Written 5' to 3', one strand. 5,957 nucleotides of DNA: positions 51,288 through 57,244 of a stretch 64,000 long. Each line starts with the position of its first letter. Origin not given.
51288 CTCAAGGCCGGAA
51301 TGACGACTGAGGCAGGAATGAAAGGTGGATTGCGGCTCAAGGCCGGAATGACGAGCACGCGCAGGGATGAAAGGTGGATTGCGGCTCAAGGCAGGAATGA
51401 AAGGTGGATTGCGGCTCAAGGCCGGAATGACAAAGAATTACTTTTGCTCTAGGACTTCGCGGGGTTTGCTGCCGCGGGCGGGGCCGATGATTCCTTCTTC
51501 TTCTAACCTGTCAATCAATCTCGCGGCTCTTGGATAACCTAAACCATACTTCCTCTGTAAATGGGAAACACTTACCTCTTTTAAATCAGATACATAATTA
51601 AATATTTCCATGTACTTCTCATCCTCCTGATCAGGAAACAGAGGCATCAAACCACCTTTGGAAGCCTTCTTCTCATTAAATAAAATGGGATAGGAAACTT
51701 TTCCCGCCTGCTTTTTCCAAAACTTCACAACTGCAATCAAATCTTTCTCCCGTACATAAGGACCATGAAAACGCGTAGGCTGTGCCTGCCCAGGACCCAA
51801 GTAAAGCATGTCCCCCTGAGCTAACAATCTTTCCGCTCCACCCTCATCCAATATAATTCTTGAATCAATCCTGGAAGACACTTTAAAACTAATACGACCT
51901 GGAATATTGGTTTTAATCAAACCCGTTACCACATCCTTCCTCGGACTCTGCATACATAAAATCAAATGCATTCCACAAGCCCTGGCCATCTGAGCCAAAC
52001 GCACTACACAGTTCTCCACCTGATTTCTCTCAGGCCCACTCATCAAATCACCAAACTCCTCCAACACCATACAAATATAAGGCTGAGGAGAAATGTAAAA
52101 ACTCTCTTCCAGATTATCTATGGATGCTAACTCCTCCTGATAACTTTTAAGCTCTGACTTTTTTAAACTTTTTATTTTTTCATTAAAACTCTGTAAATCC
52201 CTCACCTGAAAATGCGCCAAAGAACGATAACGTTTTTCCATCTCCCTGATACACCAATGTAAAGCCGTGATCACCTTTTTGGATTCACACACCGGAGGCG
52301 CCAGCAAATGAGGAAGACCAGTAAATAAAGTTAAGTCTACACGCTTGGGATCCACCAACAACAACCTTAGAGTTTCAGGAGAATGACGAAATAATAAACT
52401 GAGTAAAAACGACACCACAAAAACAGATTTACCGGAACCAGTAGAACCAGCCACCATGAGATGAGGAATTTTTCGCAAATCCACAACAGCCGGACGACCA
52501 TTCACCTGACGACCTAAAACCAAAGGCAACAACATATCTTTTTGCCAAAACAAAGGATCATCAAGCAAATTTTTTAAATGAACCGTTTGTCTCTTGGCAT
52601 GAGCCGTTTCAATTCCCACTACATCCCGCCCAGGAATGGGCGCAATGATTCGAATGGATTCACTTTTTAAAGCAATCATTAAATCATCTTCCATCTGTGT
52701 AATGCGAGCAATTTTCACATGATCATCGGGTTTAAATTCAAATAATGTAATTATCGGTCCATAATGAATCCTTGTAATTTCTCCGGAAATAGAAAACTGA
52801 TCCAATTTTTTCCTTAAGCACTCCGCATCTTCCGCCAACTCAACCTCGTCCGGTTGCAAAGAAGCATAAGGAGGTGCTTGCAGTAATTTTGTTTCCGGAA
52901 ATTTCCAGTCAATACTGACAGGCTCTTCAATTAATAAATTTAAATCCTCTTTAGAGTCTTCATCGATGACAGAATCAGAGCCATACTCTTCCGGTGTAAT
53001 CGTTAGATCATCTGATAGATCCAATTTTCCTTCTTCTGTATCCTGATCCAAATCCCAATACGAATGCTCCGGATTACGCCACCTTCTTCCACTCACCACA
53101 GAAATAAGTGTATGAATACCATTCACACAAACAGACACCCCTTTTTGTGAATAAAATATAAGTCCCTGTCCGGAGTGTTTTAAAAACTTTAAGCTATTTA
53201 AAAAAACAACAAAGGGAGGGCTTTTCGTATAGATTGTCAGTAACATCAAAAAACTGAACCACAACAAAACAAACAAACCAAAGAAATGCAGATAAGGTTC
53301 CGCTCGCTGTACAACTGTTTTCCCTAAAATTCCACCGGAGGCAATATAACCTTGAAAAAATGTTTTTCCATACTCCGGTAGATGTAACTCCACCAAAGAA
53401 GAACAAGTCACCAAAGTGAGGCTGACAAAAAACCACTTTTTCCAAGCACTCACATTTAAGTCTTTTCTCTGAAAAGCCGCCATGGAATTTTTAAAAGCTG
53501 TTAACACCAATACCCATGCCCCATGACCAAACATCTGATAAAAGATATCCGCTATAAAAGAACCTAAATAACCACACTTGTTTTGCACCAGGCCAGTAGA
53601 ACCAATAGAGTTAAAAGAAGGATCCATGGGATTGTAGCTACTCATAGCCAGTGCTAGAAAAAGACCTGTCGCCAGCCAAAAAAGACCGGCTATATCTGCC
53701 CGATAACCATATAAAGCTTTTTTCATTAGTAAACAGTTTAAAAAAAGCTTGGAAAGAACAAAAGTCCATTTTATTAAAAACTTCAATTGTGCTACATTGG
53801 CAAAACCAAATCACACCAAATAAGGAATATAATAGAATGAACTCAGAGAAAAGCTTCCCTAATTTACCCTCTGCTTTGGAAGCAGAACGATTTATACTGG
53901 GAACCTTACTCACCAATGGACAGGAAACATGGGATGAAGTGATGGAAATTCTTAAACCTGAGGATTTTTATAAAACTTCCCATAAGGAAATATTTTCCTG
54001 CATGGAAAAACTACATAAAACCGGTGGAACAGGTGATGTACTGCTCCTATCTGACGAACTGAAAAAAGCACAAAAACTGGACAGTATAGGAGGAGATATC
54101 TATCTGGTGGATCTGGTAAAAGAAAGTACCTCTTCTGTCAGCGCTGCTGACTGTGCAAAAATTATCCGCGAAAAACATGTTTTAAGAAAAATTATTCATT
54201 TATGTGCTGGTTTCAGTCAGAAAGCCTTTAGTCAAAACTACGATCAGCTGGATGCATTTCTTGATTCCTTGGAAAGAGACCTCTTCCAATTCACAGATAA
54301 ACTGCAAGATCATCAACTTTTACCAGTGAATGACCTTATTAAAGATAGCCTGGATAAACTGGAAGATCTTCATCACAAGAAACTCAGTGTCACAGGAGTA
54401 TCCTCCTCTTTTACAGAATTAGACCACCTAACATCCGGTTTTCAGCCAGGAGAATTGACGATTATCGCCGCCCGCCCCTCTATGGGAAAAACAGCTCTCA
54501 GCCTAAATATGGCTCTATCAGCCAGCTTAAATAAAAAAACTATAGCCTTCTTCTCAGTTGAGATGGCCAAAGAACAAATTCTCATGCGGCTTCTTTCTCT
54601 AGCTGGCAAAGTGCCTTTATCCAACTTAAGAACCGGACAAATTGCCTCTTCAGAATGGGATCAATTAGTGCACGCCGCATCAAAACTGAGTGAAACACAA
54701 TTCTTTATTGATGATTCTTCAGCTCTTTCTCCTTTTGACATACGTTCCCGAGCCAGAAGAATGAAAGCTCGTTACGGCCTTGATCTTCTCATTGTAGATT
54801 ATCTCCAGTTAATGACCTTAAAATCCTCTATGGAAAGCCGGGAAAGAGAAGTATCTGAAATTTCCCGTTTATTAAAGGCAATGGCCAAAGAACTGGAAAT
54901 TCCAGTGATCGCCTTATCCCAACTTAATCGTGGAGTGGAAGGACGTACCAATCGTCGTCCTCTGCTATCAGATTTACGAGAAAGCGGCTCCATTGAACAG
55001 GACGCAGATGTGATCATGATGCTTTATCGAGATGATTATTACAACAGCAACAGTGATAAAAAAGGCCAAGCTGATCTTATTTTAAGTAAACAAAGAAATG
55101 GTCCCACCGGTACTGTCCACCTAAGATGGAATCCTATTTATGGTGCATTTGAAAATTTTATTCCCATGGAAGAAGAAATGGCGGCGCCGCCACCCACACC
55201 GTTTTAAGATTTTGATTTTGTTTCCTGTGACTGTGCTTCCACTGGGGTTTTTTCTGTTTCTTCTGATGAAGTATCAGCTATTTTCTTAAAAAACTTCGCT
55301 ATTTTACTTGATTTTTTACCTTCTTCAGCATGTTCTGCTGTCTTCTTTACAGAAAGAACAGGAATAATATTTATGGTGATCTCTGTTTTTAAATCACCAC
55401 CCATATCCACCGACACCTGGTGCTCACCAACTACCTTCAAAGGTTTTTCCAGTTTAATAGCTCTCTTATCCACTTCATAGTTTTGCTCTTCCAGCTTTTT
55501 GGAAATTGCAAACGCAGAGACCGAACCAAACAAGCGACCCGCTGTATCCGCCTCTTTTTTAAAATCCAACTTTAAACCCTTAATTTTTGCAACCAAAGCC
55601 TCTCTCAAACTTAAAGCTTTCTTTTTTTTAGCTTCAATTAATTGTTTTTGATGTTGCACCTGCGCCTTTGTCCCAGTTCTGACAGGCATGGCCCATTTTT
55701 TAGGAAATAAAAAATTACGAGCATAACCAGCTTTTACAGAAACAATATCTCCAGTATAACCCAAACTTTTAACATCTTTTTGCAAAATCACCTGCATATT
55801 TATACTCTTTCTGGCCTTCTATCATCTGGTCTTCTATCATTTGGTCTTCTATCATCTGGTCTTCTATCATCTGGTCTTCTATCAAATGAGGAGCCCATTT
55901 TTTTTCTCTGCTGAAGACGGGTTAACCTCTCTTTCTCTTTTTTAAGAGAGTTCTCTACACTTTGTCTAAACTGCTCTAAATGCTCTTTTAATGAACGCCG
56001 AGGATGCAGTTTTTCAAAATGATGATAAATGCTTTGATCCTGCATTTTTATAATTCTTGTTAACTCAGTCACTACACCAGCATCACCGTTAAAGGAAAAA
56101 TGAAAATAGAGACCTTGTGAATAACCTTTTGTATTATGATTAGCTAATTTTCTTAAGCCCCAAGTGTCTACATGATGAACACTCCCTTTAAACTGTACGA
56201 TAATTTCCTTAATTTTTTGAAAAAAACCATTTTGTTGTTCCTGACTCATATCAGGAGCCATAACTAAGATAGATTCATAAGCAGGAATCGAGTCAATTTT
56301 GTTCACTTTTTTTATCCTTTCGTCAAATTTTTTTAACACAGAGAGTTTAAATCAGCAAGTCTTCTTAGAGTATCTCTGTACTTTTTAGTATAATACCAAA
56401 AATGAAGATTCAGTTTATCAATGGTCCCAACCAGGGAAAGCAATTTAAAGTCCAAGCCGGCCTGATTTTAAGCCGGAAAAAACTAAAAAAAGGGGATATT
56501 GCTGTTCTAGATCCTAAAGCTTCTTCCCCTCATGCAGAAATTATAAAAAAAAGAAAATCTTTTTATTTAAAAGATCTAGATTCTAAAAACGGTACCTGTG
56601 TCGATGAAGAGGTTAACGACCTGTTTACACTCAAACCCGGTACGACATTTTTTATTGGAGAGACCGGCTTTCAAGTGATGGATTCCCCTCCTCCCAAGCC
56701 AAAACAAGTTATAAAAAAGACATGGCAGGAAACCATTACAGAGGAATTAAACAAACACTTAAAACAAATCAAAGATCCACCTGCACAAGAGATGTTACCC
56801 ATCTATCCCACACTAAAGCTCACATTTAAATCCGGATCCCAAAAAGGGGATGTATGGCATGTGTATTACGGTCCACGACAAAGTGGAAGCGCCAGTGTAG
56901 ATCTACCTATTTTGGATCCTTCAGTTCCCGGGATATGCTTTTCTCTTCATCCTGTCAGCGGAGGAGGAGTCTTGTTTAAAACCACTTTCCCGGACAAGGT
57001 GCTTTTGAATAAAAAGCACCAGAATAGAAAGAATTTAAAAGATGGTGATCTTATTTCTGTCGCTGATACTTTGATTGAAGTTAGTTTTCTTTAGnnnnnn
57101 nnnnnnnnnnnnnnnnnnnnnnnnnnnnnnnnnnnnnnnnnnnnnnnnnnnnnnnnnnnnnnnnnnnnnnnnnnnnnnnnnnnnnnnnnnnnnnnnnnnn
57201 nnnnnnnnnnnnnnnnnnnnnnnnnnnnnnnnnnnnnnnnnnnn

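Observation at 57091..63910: Six tandem paralogues of an unrecognised Cys-rich putative lipoprotein family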

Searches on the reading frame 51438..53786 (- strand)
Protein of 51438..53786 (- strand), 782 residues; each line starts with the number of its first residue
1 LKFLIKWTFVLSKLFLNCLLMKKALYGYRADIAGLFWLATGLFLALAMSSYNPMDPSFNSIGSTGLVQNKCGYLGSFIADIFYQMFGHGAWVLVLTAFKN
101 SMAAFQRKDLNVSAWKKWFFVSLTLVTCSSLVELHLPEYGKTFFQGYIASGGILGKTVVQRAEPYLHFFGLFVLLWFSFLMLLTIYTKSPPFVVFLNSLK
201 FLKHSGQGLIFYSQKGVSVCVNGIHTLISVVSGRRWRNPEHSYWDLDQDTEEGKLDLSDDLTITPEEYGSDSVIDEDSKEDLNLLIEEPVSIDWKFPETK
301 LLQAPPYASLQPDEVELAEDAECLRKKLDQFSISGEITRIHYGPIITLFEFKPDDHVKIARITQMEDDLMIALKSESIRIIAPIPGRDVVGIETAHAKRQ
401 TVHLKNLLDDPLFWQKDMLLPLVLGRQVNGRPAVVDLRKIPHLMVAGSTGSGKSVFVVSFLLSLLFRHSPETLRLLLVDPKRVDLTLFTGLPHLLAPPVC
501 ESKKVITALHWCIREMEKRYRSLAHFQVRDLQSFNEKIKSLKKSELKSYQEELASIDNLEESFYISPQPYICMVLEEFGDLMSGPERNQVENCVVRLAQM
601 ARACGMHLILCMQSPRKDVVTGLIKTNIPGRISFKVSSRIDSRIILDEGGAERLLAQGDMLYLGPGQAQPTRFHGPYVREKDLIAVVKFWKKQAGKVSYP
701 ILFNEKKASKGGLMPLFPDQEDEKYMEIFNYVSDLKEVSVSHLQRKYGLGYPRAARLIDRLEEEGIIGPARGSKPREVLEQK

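Call 54: search_protein_families(library=pfam, proteins=[window:51438-53786:-], max_evalue=0.00001)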
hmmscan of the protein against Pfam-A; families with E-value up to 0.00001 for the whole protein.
window:51438-53786:- (782 aa): 4 families
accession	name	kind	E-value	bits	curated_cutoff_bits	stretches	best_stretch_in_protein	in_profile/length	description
PF01580.24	FtsK_SpoIIIE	-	1.3e-50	172.4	24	1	404-615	2-219/221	FtsK/SpoIIIE family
PF13491.11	FtsK_4TM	-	3.4e-32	111.9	23.1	1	30-188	5-160/171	4TM region of DNA translocase FtsK/SpoIIIE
PF17854.6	FtsK_alpha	-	1.8e-26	92.7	22.9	1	296-393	1-98/101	FtsK alpha domain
PF09397.16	FtsK_gamma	-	3e-22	78.6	30.6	1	720-779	2-61/63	Ftsk gamma domain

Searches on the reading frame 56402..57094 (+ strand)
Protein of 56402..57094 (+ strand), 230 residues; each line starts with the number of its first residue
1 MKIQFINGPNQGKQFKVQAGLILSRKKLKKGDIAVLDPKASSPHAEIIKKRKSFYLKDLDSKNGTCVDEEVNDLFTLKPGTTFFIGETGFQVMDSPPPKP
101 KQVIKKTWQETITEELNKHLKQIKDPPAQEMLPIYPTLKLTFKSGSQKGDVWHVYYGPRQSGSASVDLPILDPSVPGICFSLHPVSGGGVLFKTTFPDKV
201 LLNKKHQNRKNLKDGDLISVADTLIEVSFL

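Call 3: search_protein_families(library=pfam, proteins=[window:56402-57094:+], max_evalue=1)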
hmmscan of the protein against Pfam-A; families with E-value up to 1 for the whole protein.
window:56402-57094:+ (230 aa): 2 families
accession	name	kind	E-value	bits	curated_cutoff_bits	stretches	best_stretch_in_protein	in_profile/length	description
PF00498.31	FHA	-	1.5e-10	41.8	20.7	1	30-85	8-66/67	FHA domain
PF16697.10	Yop-YscD_cpl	-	1.9e-10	41.3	33.2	1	5-93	2-91/94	Inner membrane component of T3SS, cytoplasmic domain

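Call 4: search_protein_families(library=ncbifam, proteins=[window:56402-57094:+], max_evalue=1)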
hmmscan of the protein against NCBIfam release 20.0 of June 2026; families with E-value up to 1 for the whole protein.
window:56402-57094:+ (230 aa): 3 families
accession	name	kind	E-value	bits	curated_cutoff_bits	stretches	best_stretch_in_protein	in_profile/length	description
NF049868.1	FhaB_Rv0019c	equivalog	4.6e-11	43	125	1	3-91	69-157/158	FHA domain-containing protein FhaB/FipA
NF041660.2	oxygluDhInhib_OdhI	equivalog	1.2e-05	25.2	200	1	7-87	43-122/130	oxoglutarate dehydrogenase inhibitor Odhl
TIGR03354.1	VI_FHA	hypoth_equivalog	0.029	14.2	120.25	1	34-132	37-142/420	type VI secretion system-associated FHA domain protein TagH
